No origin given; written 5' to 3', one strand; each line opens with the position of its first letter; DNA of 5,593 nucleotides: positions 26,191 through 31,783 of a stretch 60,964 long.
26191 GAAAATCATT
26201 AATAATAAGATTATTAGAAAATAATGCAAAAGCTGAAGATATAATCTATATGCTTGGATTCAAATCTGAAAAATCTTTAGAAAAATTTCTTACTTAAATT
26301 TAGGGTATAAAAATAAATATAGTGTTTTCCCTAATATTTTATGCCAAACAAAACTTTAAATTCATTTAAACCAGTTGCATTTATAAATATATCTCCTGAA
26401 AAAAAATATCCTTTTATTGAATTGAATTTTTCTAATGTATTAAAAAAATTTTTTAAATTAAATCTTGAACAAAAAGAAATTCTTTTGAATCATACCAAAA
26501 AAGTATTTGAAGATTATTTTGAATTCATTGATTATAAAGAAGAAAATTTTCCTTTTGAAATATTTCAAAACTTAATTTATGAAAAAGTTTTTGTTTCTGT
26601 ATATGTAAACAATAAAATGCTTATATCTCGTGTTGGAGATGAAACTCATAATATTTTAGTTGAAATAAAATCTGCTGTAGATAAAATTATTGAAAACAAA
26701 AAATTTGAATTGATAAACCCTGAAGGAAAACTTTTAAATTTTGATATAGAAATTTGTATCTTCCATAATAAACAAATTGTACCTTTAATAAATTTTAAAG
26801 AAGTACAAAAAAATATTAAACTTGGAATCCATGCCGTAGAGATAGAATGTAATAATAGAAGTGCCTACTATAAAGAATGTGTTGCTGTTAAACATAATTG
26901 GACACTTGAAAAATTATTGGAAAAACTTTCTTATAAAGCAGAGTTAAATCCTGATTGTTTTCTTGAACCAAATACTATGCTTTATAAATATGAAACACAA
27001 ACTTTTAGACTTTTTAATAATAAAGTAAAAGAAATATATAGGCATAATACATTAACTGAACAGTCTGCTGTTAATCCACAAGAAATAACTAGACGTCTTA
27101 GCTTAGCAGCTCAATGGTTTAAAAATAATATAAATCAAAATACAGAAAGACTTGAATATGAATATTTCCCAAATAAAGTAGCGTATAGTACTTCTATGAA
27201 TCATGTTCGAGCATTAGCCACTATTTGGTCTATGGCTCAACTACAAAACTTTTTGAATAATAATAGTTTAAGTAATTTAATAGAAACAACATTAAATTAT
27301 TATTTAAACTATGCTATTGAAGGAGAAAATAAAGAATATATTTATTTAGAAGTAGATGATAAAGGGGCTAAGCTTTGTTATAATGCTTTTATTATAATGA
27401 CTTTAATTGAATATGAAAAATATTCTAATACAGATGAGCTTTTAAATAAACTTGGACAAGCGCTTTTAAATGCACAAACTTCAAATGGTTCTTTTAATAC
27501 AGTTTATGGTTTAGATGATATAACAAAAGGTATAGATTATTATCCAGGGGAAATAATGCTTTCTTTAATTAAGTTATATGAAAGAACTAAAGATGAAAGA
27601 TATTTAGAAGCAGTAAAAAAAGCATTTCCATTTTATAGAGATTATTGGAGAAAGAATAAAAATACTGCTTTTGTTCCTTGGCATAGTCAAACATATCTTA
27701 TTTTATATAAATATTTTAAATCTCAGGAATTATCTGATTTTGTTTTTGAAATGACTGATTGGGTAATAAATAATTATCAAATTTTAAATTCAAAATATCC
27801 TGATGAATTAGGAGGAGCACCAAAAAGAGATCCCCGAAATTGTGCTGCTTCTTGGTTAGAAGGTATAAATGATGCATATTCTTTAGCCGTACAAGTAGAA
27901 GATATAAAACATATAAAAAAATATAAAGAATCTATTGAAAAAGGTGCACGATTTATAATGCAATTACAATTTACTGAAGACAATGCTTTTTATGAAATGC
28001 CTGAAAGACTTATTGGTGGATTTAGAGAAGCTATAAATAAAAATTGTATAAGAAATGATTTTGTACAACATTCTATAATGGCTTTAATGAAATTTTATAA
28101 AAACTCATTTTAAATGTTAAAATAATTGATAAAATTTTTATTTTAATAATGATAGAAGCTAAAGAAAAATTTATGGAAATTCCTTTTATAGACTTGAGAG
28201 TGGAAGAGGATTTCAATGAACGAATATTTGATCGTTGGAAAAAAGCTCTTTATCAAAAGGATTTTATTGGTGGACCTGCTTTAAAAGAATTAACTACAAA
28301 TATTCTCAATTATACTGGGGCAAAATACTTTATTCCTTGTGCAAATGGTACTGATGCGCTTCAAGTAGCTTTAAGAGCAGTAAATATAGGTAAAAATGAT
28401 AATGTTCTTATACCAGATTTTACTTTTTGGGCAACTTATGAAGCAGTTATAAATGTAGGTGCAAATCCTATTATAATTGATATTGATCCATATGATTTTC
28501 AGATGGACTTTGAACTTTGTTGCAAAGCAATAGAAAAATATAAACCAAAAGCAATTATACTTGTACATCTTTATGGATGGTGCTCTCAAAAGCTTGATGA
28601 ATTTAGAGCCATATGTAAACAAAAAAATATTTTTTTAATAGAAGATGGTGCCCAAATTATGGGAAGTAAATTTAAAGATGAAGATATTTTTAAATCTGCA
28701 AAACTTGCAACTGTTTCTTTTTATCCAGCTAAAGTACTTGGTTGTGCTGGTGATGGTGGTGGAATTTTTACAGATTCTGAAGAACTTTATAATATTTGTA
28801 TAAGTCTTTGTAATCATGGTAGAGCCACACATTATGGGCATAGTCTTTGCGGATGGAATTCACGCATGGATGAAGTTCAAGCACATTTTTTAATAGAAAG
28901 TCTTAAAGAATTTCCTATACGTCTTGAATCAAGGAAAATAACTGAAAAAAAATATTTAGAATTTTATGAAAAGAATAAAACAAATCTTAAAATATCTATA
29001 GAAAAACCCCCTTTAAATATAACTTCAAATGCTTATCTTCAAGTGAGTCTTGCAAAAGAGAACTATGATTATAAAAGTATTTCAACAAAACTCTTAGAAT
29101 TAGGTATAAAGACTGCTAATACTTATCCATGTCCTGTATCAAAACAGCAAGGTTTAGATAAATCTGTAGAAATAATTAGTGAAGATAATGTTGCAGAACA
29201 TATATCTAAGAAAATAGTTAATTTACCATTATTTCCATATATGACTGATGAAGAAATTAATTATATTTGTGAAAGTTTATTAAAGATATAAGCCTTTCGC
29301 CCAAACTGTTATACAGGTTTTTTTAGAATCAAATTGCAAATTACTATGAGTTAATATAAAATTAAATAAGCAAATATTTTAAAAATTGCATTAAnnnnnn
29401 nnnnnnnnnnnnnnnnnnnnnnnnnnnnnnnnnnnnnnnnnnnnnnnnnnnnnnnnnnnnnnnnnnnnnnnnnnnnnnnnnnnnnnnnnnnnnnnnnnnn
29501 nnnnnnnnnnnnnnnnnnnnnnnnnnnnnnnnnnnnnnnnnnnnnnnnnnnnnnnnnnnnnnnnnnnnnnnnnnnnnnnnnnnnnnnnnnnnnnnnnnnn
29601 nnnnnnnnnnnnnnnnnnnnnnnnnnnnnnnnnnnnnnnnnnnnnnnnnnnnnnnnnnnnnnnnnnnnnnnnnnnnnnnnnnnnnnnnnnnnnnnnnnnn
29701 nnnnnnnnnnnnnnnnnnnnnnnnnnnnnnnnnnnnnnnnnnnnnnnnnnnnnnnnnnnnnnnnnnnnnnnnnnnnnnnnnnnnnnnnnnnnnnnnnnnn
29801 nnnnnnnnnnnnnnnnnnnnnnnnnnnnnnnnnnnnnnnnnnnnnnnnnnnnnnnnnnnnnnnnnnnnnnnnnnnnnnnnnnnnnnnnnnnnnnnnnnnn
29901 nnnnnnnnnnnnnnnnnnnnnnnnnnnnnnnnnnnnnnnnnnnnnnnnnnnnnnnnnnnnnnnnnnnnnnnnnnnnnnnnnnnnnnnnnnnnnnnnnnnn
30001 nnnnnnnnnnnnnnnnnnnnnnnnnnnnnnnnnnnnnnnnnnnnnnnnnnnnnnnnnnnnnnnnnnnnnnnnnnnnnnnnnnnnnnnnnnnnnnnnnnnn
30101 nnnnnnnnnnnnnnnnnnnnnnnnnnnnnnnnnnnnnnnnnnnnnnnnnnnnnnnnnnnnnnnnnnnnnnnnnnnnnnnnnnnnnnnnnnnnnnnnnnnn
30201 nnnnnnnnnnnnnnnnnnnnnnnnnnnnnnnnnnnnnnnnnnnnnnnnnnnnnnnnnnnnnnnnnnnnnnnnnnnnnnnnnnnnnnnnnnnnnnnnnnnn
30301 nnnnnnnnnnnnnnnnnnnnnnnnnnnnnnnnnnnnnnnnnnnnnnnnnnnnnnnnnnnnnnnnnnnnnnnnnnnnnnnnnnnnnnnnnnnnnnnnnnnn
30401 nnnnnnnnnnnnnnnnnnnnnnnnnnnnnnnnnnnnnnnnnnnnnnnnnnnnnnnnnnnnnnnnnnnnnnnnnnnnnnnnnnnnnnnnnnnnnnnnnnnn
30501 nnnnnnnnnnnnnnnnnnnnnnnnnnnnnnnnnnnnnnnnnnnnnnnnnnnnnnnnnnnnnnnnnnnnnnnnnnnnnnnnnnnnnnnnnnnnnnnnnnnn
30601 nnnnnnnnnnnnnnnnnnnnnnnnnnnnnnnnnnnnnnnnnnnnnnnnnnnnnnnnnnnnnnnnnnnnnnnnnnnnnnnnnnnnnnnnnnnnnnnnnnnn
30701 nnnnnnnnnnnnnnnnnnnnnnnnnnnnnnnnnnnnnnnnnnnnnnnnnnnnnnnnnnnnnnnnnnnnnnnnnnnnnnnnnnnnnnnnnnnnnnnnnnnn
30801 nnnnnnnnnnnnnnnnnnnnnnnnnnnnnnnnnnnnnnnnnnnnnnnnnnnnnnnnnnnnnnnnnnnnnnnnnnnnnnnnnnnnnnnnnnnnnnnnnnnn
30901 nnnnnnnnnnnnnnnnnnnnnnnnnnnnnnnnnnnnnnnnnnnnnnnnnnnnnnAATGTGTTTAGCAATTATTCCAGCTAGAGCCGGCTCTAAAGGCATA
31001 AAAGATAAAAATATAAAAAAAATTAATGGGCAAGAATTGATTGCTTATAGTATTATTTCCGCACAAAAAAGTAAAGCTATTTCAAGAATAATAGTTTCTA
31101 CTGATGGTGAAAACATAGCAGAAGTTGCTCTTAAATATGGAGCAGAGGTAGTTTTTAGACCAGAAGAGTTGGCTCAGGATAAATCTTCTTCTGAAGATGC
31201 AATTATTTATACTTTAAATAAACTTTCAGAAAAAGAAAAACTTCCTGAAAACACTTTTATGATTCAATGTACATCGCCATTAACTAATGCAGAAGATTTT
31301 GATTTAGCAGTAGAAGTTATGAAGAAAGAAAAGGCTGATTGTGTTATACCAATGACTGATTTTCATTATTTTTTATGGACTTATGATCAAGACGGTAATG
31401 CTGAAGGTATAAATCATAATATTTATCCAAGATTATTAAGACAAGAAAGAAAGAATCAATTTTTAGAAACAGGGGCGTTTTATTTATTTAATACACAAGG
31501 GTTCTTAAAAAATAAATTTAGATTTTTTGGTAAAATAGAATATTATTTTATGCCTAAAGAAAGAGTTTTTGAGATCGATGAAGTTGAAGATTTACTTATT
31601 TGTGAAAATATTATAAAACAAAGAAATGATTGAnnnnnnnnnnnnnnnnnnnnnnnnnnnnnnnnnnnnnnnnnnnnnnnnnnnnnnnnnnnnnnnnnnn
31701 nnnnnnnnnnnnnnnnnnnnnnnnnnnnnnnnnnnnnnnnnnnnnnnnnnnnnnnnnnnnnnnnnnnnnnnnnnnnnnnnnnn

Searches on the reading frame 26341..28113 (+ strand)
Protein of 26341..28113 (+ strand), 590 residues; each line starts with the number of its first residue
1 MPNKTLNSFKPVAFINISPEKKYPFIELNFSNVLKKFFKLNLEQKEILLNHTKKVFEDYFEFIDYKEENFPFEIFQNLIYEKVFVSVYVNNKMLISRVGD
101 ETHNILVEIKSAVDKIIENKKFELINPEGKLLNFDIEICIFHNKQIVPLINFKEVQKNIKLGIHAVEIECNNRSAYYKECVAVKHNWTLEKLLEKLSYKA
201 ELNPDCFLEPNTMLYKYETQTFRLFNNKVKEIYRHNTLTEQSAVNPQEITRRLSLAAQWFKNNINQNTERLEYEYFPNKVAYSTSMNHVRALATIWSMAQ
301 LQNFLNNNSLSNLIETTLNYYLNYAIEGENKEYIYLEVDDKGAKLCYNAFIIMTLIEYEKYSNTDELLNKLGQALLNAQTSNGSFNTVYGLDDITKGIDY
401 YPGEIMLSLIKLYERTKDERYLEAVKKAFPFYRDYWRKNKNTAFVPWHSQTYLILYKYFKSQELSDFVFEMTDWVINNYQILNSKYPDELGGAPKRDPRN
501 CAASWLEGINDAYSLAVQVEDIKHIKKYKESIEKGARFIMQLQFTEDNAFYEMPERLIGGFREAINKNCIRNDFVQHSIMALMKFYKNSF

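Call 43: search_protein_families(library=pfam, proteins=[window:26341-28113:+], max_evalue=0.0001)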
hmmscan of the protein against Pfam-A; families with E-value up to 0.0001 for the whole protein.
window:26341-28113:+ (590 aa): 1 family
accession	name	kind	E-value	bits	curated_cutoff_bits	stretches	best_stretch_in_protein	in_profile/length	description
PF01871.22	AMMECR1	-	4.5e-09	36.4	25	1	83-222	33-168/168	AMMECR1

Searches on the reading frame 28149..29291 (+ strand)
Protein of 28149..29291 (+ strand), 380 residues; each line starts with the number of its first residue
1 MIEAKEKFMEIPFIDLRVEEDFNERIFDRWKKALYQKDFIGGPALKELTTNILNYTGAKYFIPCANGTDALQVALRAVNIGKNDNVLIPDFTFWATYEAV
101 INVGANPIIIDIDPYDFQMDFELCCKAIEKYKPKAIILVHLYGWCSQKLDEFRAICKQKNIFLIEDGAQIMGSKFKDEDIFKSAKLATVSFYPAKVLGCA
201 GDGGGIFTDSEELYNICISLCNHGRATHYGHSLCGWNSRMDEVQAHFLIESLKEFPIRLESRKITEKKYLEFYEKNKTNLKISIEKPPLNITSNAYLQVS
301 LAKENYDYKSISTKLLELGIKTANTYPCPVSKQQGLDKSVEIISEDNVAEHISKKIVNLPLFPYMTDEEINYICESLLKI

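Call 43: search_protein_families(library=pfam, proteins=[window:28149-29291:+], max_evalue=0.0001)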
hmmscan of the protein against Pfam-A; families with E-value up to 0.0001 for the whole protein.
window:28149-29291:+ (380 aa): 2 families
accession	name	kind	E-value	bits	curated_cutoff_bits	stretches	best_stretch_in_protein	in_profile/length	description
PF01041.23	DegT_DnrJ_EryC1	-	8.6e-78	262.5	19.8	1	23-377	4-359/360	DegT/DnrJ/EryC1/StrS aminotransferase family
PF00155.27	Aminotran_1_2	-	2.8e-05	23.9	19.7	1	45-140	44-152/361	Aminotransferase class I and II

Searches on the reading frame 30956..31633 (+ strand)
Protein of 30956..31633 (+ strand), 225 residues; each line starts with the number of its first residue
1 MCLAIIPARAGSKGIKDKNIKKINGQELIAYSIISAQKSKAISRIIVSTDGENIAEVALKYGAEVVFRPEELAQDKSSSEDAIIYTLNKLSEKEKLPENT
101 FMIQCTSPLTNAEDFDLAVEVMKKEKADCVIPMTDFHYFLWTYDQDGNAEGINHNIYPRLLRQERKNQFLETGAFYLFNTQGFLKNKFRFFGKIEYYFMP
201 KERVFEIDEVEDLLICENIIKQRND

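Call 43: search_protein_families(library=pfam, proteins=[window:30956-31633:+], max_evalue=0.0001)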
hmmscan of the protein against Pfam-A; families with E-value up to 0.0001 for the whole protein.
window:30956-31633:+ (225 aa): 1 family
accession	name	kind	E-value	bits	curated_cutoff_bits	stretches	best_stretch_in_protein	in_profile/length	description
PF02348.25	CTP_transf_3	-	8.7e-28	98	22.6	1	4-198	2-181/217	Cytidylyltransferase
